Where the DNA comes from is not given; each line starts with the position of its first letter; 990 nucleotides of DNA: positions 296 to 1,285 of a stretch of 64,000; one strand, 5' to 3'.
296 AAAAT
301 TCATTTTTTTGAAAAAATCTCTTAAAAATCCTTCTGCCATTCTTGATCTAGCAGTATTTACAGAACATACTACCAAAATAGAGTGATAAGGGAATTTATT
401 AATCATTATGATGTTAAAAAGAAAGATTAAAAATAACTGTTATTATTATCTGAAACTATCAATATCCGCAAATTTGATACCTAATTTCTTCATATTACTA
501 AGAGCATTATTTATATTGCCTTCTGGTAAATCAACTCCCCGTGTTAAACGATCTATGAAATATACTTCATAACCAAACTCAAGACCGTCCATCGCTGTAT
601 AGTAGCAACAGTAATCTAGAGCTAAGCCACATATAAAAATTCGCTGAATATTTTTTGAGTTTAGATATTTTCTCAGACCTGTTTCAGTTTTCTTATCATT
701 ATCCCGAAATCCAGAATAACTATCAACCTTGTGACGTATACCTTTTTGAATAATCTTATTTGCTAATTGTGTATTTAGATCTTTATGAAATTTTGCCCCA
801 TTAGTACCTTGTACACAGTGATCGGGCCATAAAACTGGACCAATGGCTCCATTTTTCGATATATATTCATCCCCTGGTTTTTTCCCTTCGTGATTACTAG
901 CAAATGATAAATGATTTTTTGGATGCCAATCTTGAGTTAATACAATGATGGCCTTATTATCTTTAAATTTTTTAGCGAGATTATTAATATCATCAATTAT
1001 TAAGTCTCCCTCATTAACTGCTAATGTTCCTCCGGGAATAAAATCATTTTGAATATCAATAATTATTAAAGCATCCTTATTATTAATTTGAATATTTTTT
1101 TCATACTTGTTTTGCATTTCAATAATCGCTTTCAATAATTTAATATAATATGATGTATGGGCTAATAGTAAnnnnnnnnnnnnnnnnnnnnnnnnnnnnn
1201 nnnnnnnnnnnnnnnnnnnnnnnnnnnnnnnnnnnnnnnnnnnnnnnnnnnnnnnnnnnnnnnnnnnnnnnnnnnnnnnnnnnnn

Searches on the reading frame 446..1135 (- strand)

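Call 74: search_protein_families(library=pfam, proteins=[window:446-1135:-], max_evalue=0.000001)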
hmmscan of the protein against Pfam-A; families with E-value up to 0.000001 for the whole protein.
window:446-1135:- (229 aa): 1 family
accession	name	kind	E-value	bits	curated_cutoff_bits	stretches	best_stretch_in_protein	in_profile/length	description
PF00857.26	Isochorismatase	-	7e-26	91.8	27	1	22-224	2-172/175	Isochorismatase domain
